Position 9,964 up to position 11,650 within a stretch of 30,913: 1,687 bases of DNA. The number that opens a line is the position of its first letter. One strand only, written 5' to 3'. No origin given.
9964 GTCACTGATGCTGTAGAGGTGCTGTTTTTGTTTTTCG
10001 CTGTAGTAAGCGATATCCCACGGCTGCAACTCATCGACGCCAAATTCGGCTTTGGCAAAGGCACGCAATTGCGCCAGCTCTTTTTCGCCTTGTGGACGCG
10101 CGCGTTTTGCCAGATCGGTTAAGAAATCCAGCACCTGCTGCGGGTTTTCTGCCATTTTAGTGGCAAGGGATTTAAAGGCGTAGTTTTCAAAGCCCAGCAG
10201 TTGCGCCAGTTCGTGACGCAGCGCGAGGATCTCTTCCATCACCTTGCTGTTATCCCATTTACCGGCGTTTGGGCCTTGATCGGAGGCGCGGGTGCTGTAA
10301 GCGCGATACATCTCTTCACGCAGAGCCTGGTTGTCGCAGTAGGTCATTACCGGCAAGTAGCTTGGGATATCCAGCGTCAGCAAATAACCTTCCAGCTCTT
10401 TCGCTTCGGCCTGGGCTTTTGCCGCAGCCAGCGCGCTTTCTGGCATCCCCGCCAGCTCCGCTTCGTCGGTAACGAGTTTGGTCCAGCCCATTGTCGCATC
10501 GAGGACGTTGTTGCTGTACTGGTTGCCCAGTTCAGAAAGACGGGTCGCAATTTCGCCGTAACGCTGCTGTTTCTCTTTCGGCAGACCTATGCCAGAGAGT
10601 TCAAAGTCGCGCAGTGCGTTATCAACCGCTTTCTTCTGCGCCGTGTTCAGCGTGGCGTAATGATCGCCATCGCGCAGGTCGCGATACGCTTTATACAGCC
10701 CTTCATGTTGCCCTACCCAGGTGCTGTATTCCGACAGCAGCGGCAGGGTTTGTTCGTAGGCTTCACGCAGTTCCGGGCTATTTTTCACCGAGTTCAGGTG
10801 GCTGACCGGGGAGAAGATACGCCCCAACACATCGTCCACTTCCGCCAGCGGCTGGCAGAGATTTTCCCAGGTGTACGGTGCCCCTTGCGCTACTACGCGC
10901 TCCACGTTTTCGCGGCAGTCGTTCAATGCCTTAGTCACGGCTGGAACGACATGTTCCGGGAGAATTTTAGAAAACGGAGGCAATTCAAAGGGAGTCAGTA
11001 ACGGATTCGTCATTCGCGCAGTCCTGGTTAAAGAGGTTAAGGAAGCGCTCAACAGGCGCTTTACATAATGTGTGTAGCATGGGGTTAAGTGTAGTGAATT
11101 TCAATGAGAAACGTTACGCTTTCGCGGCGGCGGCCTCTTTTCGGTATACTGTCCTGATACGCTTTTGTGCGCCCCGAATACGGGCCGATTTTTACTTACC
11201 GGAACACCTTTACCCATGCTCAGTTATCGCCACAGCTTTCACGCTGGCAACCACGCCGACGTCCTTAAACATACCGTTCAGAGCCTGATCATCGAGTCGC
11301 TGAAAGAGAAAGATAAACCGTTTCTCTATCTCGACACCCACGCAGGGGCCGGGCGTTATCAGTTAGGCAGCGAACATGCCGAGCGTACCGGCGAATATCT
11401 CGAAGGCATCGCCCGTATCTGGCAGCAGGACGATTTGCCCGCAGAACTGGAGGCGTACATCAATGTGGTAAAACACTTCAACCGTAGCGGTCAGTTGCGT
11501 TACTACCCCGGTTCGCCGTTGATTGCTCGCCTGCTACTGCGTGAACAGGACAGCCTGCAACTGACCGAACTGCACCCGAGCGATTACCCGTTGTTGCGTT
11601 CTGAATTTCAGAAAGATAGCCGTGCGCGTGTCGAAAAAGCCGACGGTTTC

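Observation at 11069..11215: Sigma32-type promoter for prlC in the 200-bp prlC-rlmJ divergent spacer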

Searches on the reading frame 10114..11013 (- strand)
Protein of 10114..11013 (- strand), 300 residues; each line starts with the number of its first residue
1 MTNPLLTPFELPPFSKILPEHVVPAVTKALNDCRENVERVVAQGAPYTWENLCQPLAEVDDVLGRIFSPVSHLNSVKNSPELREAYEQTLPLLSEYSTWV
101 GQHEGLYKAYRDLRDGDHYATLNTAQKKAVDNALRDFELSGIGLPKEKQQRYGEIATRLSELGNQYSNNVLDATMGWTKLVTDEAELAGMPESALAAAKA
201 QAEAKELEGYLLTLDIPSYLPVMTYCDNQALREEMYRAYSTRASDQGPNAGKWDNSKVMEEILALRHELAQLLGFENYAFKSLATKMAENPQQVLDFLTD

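Call 22: find_related_loci(query=window:10114-11013:-, collection=genome_contigs, flank=1500)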
Query window:10114-11013:- (300 aa) in genome_contigs; peptide patterns used: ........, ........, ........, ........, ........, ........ (x = any residue, [..] = any of these).
600 stretches matched a pattern (row limit reached: there are more); 532 encode a relative of the query (tblastn E <= 1e-3); the best 80 are kept; 80 distinct loci.
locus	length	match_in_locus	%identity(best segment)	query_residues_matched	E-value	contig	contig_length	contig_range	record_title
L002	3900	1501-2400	100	1-300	0e+0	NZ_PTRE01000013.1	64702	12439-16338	Escherichia sp. MOD1-EC7003 MOD1-EC7003_13_length_64702_cov_121, whole genome shotgun sequence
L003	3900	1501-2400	100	1-300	0e+0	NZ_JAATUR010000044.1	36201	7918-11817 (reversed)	Escherichia coli strain SCPM-O-B-8794 44length=36201, whole genome shotgun sequence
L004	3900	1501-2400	100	1-300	0e+0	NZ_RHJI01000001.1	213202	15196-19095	Escherichia sp. E1V33 1V33_1_consensus, whole genome shotgun sequence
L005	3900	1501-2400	100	1-300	0e+0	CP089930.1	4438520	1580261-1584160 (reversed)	Escherichia coli strain E69 chromosome, complete genome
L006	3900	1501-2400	99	1-300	0e+0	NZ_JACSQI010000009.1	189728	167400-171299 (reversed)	Escherichia whittamii strain Sa2BVA5 NODE_9_length_189728_cov_8.963839, whole genome shotgun sequence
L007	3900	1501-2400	99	1-300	0e+0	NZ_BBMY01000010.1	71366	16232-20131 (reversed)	Escherichia albertii NBRC 107761 = DSM 17582 strain NBRC 107761, whole genome shotgun sequence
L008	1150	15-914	98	1-300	0e+0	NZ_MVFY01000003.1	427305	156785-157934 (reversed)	Citrobacter portucalensis strain A60 A60_S7_L001_NODE_3_length_427305_cov_22.1798, whole genome shotgun sequence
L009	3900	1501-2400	97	1-300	0e+0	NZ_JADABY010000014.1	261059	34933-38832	Citrobacter sp. Res13-Sevr-PEB04-36 seq_tig14, whole genome shotgun sequence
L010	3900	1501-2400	97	1-300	0e+0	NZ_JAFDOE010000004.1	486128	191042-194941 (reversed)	Citrobacter sp. FP75 contig4, whole genome shotgun sequence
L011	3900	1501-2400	97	1-300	0e+0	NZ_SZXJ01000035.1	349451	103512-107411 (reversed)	Citrobacter sp. wls619 contig19, whole genome shotgun sequence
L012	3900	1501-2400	97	1-300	0e+0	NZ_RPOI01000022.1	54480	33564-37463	Citrobacter youngae strain CCUG 30791 citrobacter_youngae_CCUG30791T_0000022, whole genome shotgun sequence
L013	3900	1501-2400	97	1-300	0e+0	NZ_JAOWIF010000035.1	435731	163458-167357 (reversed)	Citrobacter sp. Cu233 228, whole genome shotgun sequence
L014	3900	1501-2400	96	1-300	0e+0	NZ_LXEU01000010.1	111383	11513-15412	Kluyvera georgiana ATCC 51603 Sequence00010, whole genome shotgun sequence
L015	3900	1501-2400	96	1-300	0e+0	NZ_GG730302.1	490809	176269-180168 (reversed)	Citrobacter youngae ATCC 29220 Scfld3, whole genome shotgun sequence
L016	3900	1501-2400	96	1-300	0e+0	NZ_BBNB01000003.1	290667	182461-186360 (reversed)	Citrobacter sedlakii NBRC 105722, whole genome shotgun sequence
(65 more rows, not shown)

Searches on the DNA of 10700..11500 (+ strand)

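Call 4: search_dna_similar(query=window:10700-11500:+, collection=ecoli_genomes, mode=near, max_rows=10)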
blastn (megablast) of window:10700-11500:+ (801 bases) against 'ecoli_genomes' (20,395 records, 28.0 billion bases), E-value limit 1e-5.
Records with a match: 5423; places in all: 5424; records where one place covers at least 80% of the query: 5421.
Genomes with a match: 5423 of 5426; with a place that covers at least 80% of the query: 5421. Places per genome that has any: lowest 1, median 1, highest 2. On chromosomes: 5424 places; on plasmids: 0.
Best place of each record, by identity: >=99% 3007; 95-99% 2415; 90-95% 1.
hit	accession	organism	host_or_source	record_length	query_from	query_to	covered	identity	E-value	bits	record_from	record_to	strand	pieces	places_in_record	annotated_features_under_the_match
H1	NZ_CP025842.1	Escherichia coli strain 720632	Homo sapiens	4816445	1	801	100%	100.0%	0e+0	1480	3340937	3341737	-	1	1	prlC: oligopeptidase A | rlmJ: 23S rRNA (adenine(2030)-N(6))-methyltransferase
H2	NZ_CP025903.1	Escherichia coli strain 300709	Homo sapiens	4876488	1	801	100%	100.0%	0e+0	1480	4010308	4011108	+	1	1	prlC: oligopeptidase A | rlmJ: 23S rRNA (adenine(2030)-N(6))-methyltransferase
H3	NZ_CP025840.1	Escherichia coli strain 214-4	Homo sapiens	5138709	1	801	100%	100.0%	0e+0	1480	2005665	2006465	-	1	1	prlC: oligopeptidase A | rlmJ: 23S rRNA (adenine(2030)-N(6))-methyltransferase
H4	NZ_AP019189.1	Escherichia coli strain M217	Homo sapiens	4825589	1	801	100%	100.0%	0e+0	1480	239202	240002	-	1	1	prlC: oligopeptidase A | rlmJ: 23S rRNA (adenine(2030)-N(6))-methyltransferase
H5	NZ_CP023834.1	Escherichia coli strain 4/2-1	Homo sapiens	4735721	1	801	100%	100.0%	0e+0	1480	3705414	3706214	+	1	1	prlC: oligopeptidase A | rlmJ: 23S rRNA (adenine(2030)-N(6))-methyltransferase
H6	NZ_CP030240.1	Escherichia coli strain ER1709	-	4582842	1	801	100%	100.0%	0e+0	1480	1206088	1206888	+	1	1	prlC: oligopeptidase A | rlmJ: 23S rRNA (adenine(2030)-N(6))-methyltransferase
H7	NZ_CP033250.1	Escherichia coli strain ECCHD184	chicken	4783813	1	801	100%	100.0%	0e+0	1480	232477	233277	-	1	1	prlC: oligopeptidase A | rlmJ: 23S rRNA (adenine(2030)-N(6))-methyltransferase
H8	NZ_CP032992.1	Escherichia coli strain W5-6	Jin River water W5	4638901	1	801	100%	100.0%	0e+0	1480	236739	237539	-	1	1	prlC: oligopeptidase A | rlmJ: 23S rRNA (adenine(2030)-N(6))-methyltransferase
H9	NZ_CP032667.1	Escherichia coli str. K-12 substr. MG1655 strain K-12 ...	Laboratory strain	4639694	1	801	100%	100.0%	0e+0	1480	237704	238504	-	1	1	prlC: oligopeptidase A | rlmJ: 23S rRNA (adenine(2030)-N(6))-methyltransferase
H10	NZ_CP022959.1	Escherichia coli ATCC 8739 strain ATCC 8739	stepwise adaptation to AgNO3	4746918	1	801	100%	100.0%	0e+0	1480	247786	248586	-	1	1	prlC: oligopeptidase A | rlmJ: 23S rRNA (adenine(2030)-N(6))-methyltransferase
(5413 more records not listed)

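Call 8: get_annotated_region(hit=H9, flank=4000)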
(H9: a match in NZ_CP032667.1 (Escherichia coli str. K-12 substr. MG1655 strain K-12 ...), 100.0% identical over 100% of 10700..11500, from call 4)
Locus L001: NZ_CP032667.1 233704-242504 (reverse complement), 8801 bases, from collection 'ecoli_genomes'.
description: Escherichia coli str. K-12 substr. MG1655 strain K-12 chromosome, complete genome
organism: Escherichia coli str. K-12 substr. MG1655 strain K-12 substr. MG1655 (NCBI taxid 511145)
replicon: chromosome; assembly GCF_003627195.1
host: -; source: Laboratory strain; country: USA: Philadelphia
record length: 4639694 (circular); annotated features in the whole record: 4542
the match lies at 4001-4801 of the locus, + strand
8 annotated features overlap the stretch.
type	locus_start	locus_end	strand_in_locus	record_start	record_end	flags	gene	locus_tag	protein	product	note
CDS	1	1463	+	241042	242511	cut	dtpB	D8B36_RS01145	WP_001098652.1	dipeptide/tripeptide permease DtpB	-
CDS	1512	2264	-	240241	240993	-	rsmJ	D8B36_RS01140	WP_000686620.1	16S rRNA (guanine(1516)-N(2))-methyltransferase RsmJ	-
CDS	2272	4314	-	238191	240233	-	prlC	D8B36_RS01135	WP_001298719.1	oligopeptidase A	-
CDS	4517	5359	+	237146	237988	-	rlmJ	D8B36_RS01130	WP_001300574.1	23S rRNA (adenine(2030)-N(6))-methyltransferase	-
CDS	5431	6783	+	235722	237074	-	gorA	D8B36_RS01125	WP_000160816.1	glutathione-disulfide reductase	-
CDS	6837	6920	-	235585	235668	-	dinQ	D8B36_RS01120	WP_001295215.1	damage-inducible type I toxin DinQ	-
CDS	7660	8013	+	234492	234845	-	arsR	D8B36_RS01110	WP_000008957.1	As(III)-sensing metalloregulatory transcriptional repressor ArsR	-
CDS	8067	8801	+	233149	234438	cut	arsB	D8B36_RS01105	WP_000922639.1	arsenite/antimonite:H(+) antiporter ArsB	-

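Call 42: search_rna_families(source=window, start=10700, end=11500, threshold=evalue, max_evalue=1)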
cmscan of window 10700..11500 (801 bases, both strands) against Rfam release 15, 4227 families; matches with E-value up to 1: 0.
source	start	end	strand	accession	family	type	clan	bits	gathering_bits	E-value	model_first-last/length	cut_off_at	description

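Call 50: search_dna_similar(query=window:11040-11125:+, collection=ecoli_genomes, mode=near, rows=spread, max_rows=12)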
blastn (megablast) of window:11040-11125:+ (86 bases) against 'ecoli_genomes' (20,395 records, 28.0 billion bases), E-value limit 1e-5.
Records with a match: 5422; places in all: 5422; records where one place covers at least 80% of the query: 5421.
Genomes with a match: 5422 of 5426; with a place that covers at least 80% of the query: 5421. Places per genome that has any: lowest 1, median 1, highest 1. On chromosomes: 5422 places; on plasmids: 0.
Best place of each record, by identity: >=99% 3588; 95-99% 1834.
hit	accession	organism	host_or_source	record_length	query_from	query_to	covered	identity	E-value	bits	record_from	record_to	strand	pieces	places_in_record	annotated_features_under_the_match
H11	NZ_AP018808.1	Escherichia coli strain E2865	Bos taurus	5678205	1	86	100%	100.0%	1e-36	159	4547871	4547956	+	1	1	none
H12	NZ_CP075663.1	Escherichia coli strain STEC2017-197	Homo sapiens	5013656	1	86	100%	100.0%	1e-36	159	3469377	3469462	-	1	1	none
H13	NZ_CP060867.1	Escherichia coli strain EC29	Homo sapiens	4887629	1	86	100%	100.0%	1e-36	159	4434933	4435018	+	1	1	none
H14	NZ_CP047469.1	Escherichia coli strain DY612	pig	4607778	1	86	100%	100.0%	1e-36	159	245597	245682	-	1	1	none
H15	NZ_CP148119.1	Escherichia coli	missing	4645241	1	86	100%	100.0%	1e-36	159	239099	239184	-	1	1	none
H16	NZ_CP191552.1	Escherichia coli strain CDE6306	patient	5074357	1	86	100%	100.0%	1e-36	159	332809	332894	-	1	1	none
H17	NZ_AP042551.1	Escherichia coli strain OkiPb01691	bovine feces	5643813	1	86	100%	100.0%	1e-36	159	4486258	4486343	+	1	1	none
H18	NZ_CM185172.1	Escherichia coli str. K-12 substr. MG1655 strain K-12 ...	Homo sapiens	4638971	1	86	100%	100.0%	1e-36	159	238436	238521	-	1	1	none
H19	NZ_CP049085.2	Escherichia coli strain p4A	Homo sapiens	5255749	1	86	100%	98.8%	5e-35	154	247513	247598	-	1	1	none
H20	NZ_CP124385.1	Escherichia coli strain AVS0153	environmental: river near WWTP effluent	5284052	1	86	100%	98.8%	5e-35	154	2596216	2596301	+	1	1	none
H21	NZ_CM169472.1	Escherichia coli strain ESDR8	hospital sewage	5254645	1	86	100%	98.8%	5e-35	154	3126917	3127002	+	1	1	none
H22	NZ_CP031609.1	Escherichia coli strain N3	Homo sapiens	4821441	27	67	48%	95.1%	3e-8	66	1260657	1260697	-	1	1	none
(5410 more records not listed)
